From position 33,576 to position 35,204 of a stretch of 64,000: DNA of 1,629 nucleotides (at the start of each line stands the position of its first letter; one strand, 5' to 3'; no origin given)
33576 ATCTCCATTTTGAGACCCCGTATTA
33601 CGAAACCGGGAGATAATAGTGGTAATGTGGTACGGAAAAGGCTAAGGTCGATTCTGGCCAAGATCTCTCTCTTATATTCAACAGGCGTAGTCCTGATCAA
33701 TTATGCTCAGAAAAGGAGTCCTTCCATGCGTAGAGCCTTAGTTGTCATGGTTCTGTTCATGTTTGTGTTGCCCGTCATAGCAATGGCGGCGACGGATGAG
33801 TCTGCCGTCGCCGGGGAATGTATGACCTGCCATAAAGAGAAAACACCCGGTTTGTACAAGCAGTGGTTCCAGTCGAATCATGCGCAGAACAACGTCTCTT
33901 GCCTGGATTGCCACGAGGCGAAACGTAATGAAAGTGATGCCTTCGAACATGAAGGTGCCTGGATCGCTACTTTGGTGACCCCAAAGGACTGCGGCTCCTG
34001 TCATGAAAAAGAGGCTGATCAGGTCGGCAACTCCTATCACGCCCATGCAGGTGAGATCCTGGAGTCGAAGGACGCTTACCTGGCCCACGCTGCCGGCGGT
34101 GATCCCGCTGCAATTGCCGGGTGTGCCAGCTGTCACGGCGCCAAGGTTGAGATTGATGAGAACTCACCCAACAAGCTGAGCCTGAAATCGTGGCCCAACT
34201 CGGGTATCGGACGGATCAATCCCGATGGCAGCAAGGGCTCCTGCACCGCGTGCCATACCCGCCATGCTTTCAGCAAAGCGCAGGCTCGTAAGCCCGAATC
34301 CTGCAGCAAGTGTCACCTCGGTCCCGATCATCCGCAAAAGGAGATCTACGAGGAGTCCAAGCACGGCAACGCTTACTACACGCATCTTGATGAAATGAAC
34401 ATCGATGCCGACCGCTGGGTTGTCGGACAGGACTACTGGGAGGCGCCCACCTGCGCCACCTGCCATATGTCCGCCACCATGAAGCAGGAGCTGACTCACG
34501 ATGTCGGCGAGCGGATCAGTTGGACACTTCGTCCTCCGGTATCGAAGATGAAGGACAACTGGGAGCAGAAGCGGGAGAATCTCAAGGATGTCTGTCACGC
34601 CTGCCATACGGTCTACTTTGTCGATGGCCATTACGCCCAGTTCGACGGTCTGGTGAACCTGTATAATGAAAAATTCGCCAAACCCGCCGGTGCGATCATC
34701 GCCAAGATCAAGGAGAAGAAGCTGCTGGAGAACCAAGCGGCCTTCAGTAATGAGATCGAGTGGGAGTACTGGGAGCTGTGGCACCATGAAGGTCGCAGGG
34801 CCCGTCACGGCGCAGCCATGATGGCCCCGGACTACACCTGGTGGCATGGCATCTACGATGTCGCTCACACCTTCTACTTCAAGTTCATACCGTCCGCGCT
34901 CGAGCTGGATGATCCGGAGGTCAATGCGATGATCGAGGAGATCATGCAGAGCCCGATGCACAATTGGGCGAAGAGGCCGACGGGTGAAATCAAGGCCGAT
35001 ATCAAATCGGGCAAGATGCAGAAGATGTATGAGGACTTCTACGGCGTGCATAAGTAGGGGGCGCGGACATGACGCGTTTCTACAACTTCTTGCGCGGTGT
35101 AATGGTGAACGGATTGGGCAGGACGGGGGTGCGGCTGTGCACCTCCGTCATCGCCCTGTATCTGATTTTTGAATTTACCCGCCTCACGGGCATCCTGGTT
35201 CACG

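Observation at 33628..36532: HAO-family octaheme cytochrome plus membrane hexaheme partner, placed between the ROS cluster and a sigma54 two-component system; weak sigma54-like element upstream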

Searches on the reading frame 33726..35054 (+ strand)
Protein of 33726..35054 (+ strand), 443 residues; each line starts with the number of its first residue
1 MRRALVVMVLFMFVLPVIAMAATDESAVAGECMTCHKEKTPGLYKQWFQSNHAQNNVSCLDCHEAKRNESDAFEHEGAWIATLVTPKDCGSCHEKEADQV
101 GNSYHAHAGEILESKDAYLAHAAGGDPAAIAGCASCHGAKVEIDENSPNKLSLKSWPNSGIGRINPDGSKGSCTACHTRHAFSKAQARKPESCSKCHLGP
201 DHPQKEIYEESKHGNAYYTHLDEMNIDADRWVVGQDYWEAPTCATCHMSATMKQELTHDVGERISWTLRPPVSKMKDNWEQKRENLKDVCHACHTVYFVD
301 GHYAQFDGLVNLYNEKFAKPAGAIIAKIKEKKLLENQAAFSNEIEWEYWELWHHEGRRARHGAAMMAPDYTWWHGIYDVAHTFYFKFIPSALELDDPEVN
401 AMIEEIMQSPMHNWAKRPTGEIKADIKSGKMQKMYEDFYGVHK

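Call 5: search_protein_families(library=pfam, proteins=[window:33726-35054:+], max_evalue=0.01)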
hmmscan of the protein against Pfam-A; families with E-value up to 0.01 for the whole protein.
window:33726-35054:+ (443 aa): 6 families
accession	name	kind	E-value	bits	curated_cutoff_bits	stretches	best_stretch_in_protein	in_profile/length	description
PF13447.11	Multi-haem_cyto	-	2.6e-27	96.2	21.9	1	171-337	96-264/269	Seven times multi-haem cytochrome CxxCH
PF14522.11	Cytochrome_C7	-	3.9e-10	39.8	24.8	0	85-137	40-66/67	Cytochrome c7 and related cytochrome c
PF09699.15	Paired_CXXCH_1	-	7.1e-07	29.3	20.6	1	29-67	6-40/41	Doubled CXXCH motif (Paired_CXXCH_1)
PF13435.11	Cytochrome_C554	-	4e-06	28.1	20.8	1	193-256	2-64/84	Cytochrome c554 and c-prime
PF14537.11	Cytochrom_c3_2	-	1.2e-05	26.2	25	0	172-247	8-78/79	Cytochrome c3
PF02335.20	Cytochrom_C552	-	8.3e-05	22.2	24.1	1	44-115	232-304/438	Cytochrome c552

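Call 6: search_protein_families(library=ncbifam, proteins=[window:33726-35054:+], max_evalue=0.01)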
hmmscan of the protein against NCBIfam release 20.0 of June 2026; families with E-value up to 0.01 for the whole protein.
window:33726-35054:+ (443 aa): 8 families
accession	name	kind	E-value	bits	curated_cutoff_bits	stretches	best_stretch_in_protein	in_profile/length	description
NF052343.1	hydrazine_HDH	equivalog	2.7e-21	75.5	900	2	169-307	221-357/564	hydrazine dehydrogenase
TIGR03508.1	decahem_SO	subfamily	2.4e-10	40.3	192.2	1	23-105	64-136/258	DmsE family decaheme c-type cytochrome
NF041028.1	decahem_GSU2203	exception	2.2e-08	33.7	325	1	21-100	93-162/317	GSU2203 family decaheme c-type cytochrome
TIGR03153.1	cytochr_NrfH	equivalog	0.00019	21.5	134.2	1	7-65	8-61/138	cytochrome c nitrite reductase small subunit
TIGR03152.1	cyto_c552_HCOOH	exception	0.00045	19.1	692.5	1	41-113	230-303/441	ammonia-forming nitrite reductase cytochrome c552 subunit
NF008339.0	PRK11125.1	equivalog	0.00054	18.7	595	1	44-111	274-343/487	ammonia-forming cytochrome c nitrite reductase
NF000612.0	PRK00019.1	equivalog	0.0045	16.6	70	1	287-320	35-68/72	50S ribosomal protein L31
TIGR04257.1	nanowire_3heme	domain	0.0081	16.3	40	1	50-96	18-61/75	c(7)-type cytochrome triheme domain-containing protein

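Call 7: search_solved_structures(query=window:33726-35054:+, max_evalue=0.01, show_alignments=3)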
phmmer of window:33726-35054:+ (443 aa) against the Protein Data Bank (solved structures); distinct sequences matched with E-value up to 0.01: 10.
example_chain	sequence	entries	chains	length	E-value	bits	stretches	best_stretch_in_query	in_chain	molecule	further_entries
4qo5_A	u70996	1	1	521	4.9e-44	154.4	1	56-255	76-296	Hypothetical multiheme protein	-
4fas_A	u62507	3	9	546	4.1e-22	82.2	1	170-334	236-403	Hydroxylamine oxidoreductase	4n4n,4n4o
1fgj_A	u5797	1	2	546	4.4e-22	82.1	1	170-334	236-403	HYDROXYLAMINE OXIDOREDUCTASE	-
6m0p_A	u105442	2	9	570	5.3e-22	81.8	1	170-334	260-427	Aerobic hydroxylamine oxidoreductase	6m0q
6t5e_A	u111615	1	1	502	4e-18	69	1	171-325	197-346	Hydroxylamine oxidoreductase-like protein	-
4n4j_A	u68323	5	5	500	4.3e-18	68.9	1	171-325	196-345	hydroxylamine oxidoreductase | Similar to hydroxylamine oxidoreductase hao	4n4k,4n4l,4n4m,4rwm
6h5l_A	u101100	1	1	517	3.9e-16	62.5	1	172-251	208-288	Similar to hydroxylamine oxidoreductase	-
6hif_G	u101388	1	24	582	2.7e-13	53.1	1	172-308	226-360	Hydrazine dehydrogenase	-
9l08_A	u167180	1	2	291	2.7e-05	26.7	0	83-117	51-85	Covalently Connected Cytochrome c555 trimer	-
3ubr_A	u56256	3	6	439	0.0021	20.5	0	43-96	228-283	Cytochrome c-552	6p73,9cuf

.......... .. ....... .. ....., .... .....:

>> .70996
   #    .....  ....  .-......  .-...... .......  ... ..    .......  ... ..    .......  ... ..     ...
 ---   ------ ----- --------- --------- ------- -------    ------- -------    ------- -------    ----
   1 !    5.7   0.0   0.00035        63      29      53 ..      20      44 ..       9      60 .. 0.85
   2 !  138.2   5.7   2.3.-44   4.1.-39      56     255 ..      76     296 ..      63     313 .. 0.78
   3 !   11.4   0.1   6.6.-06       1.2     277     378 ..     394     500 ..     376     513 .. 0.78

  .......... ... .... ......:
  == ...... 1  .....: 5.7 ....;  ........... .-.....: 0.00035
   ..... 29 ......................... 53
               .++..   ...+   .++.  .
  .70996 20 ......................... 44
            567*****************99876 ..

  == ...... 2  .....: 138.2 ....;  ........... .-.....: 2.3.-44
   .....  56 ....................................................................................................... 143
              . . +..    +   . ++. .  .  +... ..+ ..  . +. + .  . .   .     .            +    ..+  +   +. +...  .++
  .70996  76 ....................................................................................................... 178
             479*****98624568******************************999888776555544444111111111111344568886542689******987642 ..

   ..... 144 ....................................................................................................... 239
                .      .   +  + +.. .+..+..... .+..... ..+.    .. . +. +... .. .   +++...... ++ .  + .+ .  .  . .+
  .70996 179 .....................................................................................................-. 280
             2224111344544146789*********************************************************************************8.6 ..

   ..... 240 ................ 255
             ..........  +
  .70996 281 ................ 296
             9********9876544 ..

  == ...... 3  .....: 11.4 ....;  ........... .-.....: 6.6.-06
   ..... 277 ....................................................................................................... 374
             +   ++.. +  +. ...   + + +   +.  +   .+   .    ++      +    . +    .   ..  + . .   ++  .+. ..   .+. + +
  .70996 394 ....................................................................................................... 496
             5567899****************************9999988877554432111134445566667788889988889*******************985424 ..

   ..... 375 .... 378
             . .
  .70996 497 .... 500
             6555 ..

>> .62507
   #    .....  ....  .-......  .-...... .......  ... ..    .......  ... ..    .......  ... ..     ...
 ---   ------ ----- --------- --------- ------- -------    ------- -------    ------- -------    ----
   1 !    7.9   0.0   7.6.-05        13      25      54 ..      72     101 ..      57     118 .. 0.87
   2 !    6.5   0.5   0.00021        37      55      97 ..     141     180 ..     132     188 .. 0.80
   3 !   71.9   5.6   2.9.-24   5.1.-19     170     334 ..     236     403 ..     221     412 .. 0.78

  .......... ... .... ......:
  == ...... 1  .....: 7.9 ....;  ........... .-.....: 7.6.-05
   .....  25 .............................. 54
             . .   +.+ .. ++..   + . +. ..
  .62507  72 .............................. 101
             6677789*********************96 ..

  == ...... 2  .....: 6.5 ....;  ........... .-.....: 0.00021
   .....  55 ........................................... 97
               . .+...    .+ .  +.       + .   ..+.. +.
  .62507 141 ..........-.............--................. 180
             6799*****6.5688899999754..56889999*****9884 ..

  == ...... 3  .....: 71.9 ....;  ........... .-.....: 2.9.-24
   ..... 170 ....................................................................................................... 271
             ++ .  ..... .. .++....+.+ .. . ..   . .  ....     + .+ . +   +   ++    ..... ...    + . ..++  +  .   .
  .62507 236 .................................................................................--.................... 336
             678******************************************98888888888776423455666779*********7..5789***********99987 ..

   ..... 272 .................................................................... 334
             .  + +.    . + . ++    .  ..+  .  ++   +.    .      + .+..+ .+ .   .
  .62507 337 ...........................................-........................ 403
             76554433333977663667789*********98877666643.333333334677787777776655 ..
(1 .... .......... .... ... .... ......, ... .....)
